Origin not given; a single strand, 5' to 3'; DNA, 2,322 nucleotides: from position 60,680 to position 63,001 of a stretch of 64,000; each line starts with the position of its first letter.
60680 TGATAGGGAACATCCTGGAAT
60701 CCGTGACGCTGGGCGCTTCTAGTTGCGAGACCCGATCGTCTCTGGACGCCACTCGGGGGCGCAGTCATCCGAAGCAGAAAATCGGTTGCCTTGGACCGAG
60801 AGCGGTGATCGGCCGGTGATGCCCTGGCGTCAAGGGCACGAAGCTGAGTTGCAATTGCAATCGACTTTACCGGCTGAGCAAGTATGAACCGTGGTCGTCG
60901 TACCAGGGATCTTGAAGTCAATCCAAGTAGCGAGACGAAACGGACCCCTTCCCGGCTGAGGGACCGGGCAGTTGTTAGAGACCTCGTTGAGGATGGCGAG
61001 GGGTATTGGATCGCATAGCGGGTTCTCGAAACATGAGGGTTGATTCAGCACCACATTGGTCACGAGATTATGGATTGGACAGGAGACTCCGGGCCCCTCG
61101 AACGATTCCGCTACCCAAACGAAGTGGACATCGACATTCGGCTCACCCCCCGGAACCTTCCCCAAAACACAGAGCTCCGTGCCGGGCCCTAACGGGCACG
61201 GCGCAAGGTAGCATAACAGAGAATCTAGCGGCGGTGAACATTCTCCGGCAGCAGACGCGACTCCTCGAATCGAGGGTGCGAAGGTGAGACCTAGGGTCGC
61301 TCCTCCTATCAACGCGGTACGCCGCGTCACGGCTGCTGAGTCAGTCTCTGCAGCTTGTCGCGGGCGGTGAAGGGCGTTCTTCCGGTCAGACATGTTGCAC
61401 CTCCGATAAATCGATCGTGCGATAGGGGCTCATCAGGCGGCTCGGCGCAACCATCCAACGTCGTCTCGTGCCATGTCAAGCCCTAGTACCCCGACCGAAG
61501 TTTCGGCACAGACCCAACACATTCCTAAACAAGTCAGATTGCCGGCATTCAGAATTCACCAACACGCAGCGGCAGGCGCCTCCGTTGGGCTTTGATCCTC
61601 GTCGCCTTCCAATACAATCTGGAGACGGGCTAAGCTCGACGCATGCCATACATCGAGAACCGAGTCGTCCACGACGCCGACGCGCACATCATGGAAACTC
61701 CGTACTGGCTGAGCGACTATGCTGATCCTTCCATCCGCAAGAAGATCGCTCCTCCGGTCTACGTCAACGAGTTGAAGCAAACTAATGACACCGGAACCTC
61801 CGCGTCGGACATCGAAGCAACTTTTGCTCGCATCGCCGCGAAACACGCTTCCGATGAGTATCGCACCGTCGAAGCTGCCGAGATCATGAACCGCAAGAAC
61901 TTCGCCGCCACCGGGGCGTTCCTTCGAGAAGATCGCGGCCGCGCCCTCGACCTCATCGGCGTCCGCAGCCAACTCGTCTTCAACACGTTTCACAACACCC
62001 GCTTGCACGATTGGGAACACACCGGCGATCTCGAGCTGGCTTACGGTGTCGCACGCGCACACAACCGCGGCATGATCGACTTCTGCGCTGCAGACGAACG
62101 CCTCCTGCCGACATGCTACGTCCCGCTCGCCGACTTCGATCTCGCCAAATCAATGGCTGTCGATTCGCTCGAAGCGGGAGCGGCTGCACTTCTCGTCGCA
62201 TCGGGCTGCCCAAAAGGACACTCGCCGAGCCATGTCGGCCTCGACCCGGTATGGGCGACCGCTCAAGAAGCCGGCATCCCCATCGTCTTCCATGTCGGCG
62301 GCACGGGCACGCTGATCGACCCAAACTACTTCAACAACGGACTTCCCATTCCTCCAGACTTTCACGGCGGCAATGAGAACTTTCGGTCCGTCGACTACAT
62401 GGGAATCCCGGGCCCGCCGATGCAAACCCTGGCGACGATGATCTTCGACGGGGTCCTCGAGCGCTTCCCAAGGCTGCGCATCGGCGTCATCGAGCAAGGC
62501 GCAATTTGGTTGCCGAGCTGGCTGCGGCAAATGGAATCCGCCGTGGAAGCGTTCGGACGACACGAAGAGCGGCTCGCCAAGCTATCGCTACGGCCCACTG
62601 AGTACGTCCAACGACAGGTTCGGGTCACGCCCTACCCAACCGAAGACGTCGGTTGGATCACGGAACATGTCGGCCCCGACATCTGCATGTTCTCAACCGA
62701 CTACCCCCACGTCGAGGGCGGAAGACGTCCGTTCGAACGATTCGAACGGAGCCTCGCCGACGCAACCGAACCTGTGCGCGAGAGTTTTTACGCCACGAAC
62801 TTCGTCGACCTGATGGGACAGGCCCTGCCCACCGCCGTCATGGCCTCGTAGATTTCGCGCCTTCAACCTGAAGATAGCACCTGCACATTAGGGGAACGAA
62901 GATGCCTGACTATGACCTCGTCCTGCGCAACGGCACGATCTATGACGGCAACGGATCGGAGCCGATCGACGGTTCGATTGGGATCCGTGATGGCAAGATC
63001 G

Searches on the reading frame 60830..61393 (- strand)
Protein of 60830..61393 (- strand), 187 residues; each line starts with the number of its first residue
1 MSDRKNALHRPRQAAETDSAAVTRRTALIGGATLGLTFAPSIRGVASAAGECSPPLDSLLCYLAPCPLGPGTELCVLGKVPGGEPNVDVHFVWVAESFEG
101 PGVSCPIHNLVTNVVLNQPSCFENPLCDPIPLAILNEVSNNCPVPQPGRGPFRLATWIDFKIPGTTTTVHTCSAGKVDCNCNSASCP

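Call 3: search_protein_families(library=ncbifam, proteins=[window:60830-61393:-], max_evalue=0.01)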
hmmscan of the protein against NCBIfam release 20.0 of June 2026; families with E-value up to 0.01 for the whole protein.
window:60830-61393:- (187 aa): 0 families

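Call 4: search_protein_families(library=pfam, proteins=[window:60830-61393:-], max_evalue=0.01)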
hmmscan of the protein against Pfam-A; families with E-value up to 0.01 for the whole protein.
window:60830-61393:- (187 aa): 0 families

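Call 23: find_homologous_proteins(query=window:60830-61393:-, max_evalue=0.001)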
Query window:60830-61393:- (187 aa): 1 proteins with E <= 0.001 among 174 candidates.
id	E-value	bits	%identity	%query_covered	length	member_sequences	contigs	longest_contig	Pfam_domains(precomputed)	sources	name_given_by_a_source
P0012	6.1e-124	429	100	100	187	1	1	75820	-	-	-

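Call 29: find_related_loci(query=A2, collection=genome_contigs, flank=10000)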
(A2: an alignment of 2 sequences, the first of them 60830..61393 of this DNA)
Query A2 (187 aa) in genome_contigs; peptide patterns used: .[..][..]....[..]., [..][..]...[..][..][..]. (x = any residue, [..] = any of these).
62 stretches matched a pattern; 1 encode a relative of the query (tblastn E <= 1e-3); 1 distinct loci.
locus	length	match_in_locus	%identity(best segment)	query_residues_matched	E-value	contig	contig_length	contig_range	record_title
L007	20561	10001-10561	38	1-187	6e-27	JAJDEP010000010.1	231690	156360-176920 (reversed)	MAG: Planctomycetota bacterium isolate OFTM347 OFTM347_9, whole genome shotgun sequence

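Call 49: search_protein_representatives(protein=window:60830-61393:-)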
Query: 187 residues. Proteins with E-value up to 0.001 (for the whole library): 5; up to 1e-10: 4; up to 1e-30: 1. The best 5 are listed.
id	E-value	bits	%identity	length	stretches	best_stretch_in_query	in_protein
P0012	1.9e-124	429.1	100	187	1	1-187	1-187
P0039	3.4e-20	88.8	40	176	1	15-187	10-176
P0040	4.7e-19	85.1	44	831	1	31-187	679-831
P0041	9.2e-19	84.1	41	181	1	14-187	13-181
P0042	2.6e-05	40.2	33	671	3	118-162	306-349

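Call 51: find_encoding_contigs(protein=P0039, flank=10000, max_places=3)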
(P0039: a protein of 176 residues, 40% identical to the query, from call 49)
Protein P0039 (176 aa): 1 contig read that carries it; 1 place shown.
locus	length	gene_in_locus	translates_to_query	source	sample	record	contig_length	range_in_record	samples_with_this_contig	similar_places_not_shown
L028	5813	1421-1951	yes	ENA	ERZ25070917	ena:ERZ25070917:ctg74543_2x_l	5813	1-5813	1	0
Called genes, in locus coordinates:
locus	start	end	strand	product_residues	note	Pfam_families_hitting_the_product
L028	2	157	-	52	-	?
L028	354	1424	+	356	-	PF05402:PqqD (weak)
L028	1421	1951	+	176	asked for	-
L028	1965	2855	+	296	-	-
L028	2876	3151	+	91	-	PF05402:PqqD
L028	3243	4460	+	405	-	PF14907:NTP_transf_5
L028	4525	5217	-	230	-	-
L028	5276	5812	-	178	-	?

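Call 52: find_encoding_contigs(protein=P0041, flank=10000, max_places=3)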
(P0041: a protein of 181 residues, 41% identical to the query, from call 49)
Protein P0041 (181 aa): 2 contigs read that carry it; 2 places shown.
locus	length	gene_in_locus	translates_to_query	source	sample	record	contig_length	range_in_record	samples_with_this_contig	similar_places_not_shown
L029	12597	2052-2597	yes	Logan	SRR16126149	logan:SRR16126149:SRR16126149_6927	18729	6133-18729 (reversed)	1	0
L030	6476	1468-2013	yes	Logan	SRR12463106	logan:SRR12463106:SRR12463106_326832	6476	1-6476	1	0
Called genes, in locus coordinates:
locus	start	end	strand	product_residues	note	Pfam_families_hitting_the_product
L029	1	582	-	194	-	?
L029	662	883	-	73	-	-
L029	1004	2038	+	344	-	-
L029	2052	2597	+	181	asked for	-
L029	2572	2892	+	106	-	PF05402:PqqD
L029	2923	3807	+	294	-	-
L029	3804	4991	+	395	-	PF14907:NTP_transf_5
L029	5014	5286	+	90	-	PF05402:PqqD (weak)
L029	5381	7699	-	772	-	PF00069:Pkinase, PF07714:PK_Tyr_Ser-Thr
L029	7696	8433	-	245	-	PF07638:Sigma70_ECF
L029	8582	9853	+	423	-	PF06445:GyrI-like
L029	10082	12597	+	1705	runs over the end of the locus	PF08937:ThsB_TIR (faint), PF13676:TIR_2, PF01839:FG-GAP (faint), PF12256:TcdB_toxin_midN (faint), PF13517:FG-GAP_3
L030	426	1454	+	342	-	-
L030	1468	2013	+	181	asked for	-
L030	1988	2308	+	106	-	PF05402:PqqD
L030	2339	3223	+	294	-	-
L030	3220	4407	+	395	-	PF14907:NTP_transf_5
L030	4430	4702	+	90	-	PF05402:PqqD (weak)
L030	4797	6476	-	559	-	?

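Call 53: find_encoding_contigs(protein=P0040, flank=10000, max_places=3)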
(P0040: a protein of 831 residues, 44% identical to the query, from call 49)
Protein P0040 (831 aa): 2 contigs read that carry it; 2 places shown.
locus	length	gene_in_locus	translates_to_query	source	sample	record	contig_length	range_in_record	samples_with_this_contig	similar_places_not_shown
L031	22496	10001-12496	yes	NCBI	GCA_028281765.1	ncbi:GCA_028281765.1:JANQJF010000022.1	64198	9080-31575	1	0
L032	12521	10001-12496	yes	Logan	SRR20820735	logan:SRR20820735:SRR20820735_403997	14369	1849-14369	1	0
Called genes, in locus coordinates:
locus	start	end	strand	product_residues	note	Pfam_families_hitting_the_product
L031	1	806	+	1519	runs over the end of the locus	PF03781:FGE-sulfatase, PF12796:Ank_2, PF13637:Ank_4, PF12796:Ank_2, PF13637:Ank_4, PF13857:Ank_5, PF13424:TPR_12, PF12770:CHAT, +3 more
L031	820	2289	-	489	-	PF03781:FGE-sulfatase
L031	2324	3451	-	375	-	PF13676:TIR_2, PF14326:DUF4384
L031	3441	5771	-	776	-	PF02985:HEAT (faint), PF13646:HEAT_2 (weak), PF03781:FGE-sulfatase (faint)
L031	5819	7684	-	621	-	-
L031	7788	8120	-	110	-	-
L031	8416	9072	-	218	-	-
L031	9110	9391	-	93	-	-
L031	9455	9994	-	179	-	-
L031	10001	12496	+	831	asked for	-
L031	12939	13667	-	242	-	PF00376:MerR, PF13411:MerR_1, PF09278:MerR-DNA-bind, PF07739:TipAS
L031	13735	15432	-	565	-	PF13517:FG-GAP_3 (faint), PF14312:FG-GAP_2 (faint), PF01839:FG-GAP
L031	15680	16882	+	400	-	PF20706:GT4-conflict (faint), PF13439:Glyco_transf_4, PF13579:Glyco_trans_4_4, PF00534:Glycos_transf_1, PF13692:Glyco_trans_1_4, PF13524:Glyco_trans_1_2 (weak)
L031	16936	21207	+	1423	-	PF00535:Glycos_transf_2, PF10111:Glyco_tranf_2_2 (weak), PF13641:Glyco_tranf_2_3, PF00534:Glycos_transf_1, PF13692:Glyco_trans_1_4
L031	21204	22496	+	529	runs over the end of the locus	PF20706:GT4-conflict (weak), PF00534:Glycos_transf_1, PF13692:Glyco_trans_1_4, PF13524:Glyco_trans_1_2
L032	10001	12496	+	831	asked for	-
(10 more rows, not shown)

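Call 58: search_protein_families(library=ncbifam, proteins=[L028:354-1424:+, L029:1004-2038:+, L028:1965-2855:+, L029:2923-3807:+, L028:3243-4460:+, L029:3804-4991:+, L029:5014-5286:+, L029:2572-2892:+, L028:2876-3151:+], max_evalue=0.01)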
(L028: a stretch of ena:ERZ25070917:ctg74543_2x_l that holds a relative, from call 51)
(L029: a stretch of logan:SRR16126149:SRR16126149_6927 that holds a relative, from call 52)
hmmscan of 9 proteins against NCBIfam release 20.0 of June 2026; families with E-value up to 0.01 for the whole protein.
L028:354-1424:+ (356 aa): 1 family
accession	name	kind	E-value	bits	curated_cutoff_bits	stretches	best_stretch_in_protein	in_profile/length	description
TIGR03859.1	PQQ_PqqD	equivalog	0.00074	19.4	46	1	285-330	29-73/81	pyrroloquinoline quinone biosynthesis peptide chaperone PqqD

L029:1004-2038:+ (344 aa): 0 families

L028:1965-2855:+ (296 aa): 6 families
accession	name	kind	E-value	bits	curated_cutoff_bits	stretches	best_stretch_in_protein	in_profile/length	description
TIGR04352.1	HprK_rel_A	equivalog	3.1e-25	88.8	200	1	14-272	10-278/280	HprK-related kinase A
TIGR00679.1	hpr-ser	equivalog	3.1e-06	26.6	240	1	100-158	130-189/300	HPr(Ser) kinase/phosphatase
NF003883.0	PRK05428.2-1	equivalog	0.00028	20.3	252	1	112-156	26-71/189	HPr kinase/phosphorylase-related protein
TIGR04355.1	HprK_rel_B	hypoth_equivalog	0.00081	18.6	200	1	103-144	146-187/351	HprK-related kinase B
NF003661.0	PRK05291.1-3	equivalog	0.0017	17.8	380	1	105-144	208-247/448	tRNA uridine-5-carboxymethylaminomethyl(34) synthesis GTPase MnmE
NF010335.0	PRK13764.1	equivalog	0.0056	15.3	340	1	111-135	261-285/613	ATPase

L029:2923-3807:+ (294 aa): 4 families
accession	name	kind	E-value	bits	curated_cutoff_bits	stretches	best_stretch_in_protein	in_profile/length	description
TIGR04352.1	HprK_rel_A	equivalog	9.6e-28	97.1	200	1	97-282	87-279/280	HprK-related kinase A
NF003883.0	PRK05428.2-1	equivalog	5.9e-05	22.6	252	1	109-179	18-87/189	HPr kinase/phosphorylase-related protein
TIGR00679.1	hpr-ser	equivalog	0.00014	21.3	240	1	87-152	112-177/300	HPr(Ser) kinase/phosphatase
TIGR04355.1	HprK_rel_B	hypoth_equivalog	0.0035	16.5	200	0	109-149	147-187/351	HprK-related kinase B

L028:3243-4460:+ (405 aa): 0 families

L029:3804-4991:+ (395 aa): 0 families

L029:5014-5286:+ (90 aa): 4 families
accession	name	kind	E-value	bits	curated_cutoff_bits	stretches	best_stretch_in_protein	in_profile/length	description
TIGR04248.1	SCM_PqqD_rel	equivalog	2.6e-06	27.6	100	1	12-86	6-81/84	SynChlorMet cassette protein ScmD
TIGR03859.1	PQQ_PqqD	equivalog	8.8e-06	25.5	46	1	31-79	26-73/81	pyrroloquinoline quinone biosynthesis peptide chaperone PqqD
NF002535.0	PRK02079.1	equivalog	4.8e-05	23.1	101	1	34-66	38-70/92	pyrroloquinoline quinone biosynthesis peptide chaperone PqqD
TIGR04353.1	PqqD_rel_X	equivalog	0.0022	18.9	35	1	18-87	2-74/74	HPr-rel-A system PqqD family peptide chaperone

L029:2572-2892:+ (106 aa): 5 families
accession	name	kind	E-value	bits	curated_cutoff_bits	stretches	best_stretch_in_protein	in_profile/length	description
TIGR04353.1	PqqD_rel_X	equivalog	3e-07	31.3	35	1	33-100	2-72/74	HPr-rel-A system PqqD family peptide chaperone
TIGR03859.1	PQQ_PqqD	equivalog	0.0001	22.1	46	1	44-78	24-58/81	pyrroloquinoline quinone biosynthesis peptide chaperone PqqD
NF002535.0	PRK02079.1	equivalog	0.00018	21.3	101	1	46-93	35-81/92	pyrroloquinoline quinone biosynthesis peptide chaperone PqqD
NF041823.1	daptide_RRE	equivalog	0.007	15.5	150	1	12-86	254-327/331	daptide biosynthesis RiPP recognition protein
TIGR04248.1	SCM_PqqD_rel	equivalog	0.0094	16.2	100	0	38-96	18-76/84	SynChlorMet cassette protein ScmD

L028:2876-3151:+ (91 aa): 4 families
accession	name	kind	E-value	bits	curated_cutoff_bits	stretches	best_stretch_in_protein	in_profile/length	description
TIGR04353.1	PqqD_rel_X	equivalog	1.6e-06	29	35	1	11-79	2-73/74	HPr-rel-A system PqqD family peptide chaperone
TIGR03859.1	PQQ_PqqD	equivalog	4.8e-05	23.1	46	1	22-77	24-78/81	pyrroloquinoline quinone biosynthesis peptide chaperone PqqD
NF033530.1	lasso_PqqD_Strm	exception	0.00067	19.8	70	1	16-78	15-77/78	lasso peptide biosynthesis PqqD family chaperone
NF002535.0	PRK02079.1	equivalog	0.0012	18.5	101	1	25-56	36-67/92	pyrroloquinoline quinone biosynthesis peptide chaperone PqqD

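Call 66: predict_structure(alignment_id=A4)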
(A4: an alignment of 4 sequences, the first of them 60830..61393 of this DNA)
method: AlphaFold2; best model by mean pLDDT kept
length: 187 residues; sequences in the alignment: 4
mean_pLDDT: 63.1   pTM: 0.61
mean pLDDT of the five models: 63.1, 62.0, 59.2, 56.3, 44.0
residues with pLDDT >= 90: 7; 70-90: 87; 50-70: 28; < 50: 65
segments of 3 or more residues with pLDDT < 50: 1-51, 53-55, 139-148
pLDDT, mean of each block of 10 residues (from residue 1): 34 31 31 29 29 59 75 85 83 78 73 87 86 65 47 82 81 78 63
secondary structure, 60 per line:
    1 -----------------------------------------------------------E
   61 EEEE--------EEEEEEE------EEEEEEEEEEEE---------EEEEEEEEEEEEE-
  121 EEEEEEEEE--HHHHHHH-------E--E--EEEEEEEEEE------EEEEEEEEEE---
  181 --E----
elements in order: E60-64 E73-79 E86-97 E107-119 E121-129 H132-138 E152-161 E168-177

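Call 69: fold_search(model_id=the predicted structure, library=pdb)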
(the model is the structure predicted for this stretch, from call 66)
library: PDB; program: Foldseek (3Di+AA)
matches with E <= 10: 892; with E <= 0.001: 0
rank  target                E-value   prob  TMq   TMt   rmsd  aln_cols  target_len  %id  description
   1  4r7x_B                2.1e-02  0.82  0.30  0.35   7.1       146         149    9  Crystal structure of N-lobe of human ARRDC3(1-180) (released 2014-10-01)
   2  9pr5_A                3.3e-02  0.47  0.24  0.18   8.1       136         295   20  Cryo-EM structure of the human inward-rectifier potassium 7.1 channel (Kir7.1) extended state (released 2026-02-25)
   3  5mhm_A                4.5e-02  0.99  0.38  0.13   4.7       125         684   12  FXIIIa in complex with the inhibitor ZED1630 (released 2017-12-20)
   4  7mit_B                4.5e-02  0.77  0.31  0.20   7.8       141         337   16  Vascular KATP channel: Kir6.1 SUR2B propeller-like conformation 1 (released 2021-10-13)
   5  7mit_A                5.0e-02  0.63  0.28  0.17   8.1       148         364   13  Vascular KATP channel: Kir6.1 SUR2B propeller-like conformation 1 (released 2021-10-13)
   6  9nms_A                5.3e-02  0.38  0.24  0.17   8.0       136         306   19  R162Q mutant of inwardly rectifying potassium channel Kir7.1 (released 2026-01-28)
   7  9nmt_A                5.3e-02  0.33  0.23  0.17   7.8       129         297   21  ML418 bound inwardly rectifying potassium channel Kir7.1 R162Q mutant (released 2026-01-28)
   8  8cr5_B                6.5e-02  0.60  0.24  0.34   7.5       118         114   15  Murine Interleukin-12 receptor beta 1 domain 1 in complex with murine Interleukin-12 beta. (released 2024-02-07)
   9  5mho_B                8.0e-02  0.94  0.35  0.12   5.0       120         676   12  FXIIIa in complex with the inhibitor ZED2369 (released 2017-12-20)
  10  4kty_A                8.5e-02  0.94  0.35  0.12   5.0       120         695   12  Fibrin-stabilizing factor with a bound ligand (released 2013-12-04)
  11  3but                  8.9e-02  0.33  0.25  0.32   7.7       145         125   12  Crystal structure of protein Af_0446 from Archaeoglobus fulgidus (released 2008-01-15)
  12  3vmp                  9.4e-02  0.82  0.31  0.11   5.2       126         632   11  Crystal structure of dextranase from Streptococcus mutans in complex with 4,5-epoxypentyl alpha-D-glucopyranoside (released 2012-02-15)
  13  6rpt_A                9.4e-02  0.69  0.29  0.41   6.9       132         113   12  Structure of tick complement inhibitor CirpT1 complexed with macroglobubulin domain 4 of human complement C5 (released 2020-01-08)
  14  5z1a                  9.4e-02  0.66  0.29  0.11   6.5       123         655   13  The crystal structure of Bacteroides fragilis beta-glucuronidase in complex with uronic isofagomine (released 2018-12-12)
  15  5mho_A                1.1e-01  0.96  0.38  0.13   4.7       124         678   11  FXIIIa in complex with the inhibitor ZED2369 (released 2017-12-20)
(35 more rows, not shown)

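Call 107: search_protein_families(library=pfam, proteins=[window:60830-61393:-], max_evalue=0.001)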
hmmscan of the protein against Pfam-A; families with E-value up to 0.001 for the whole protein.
window:60830-61393:- (187 aa): 0 families

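Call 111: search_protein_families(library=padloc, proteins=[window:60830-61393:-], max_evalue=0.01)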
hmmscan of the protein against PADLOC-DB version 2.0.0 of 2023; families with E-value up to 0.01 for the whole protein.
window:60830-61393:- (187 aa): 0 families

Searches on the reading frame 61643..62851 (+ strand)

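Call 107: search_protein_families(library=pfam, proteins=[window:61643-62851:+], max_evalue=0.001)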
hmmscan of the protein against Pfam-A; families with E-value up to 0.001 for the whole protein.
window:61643-62851:+ (402 aa): 1 family
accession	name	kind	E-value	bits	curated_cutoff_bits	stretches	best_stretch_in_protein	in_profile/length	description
PF04909.20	Amidohydro_2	-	2.6e-18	67.2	26.4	1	134-386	59-282/289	Amidohydrolase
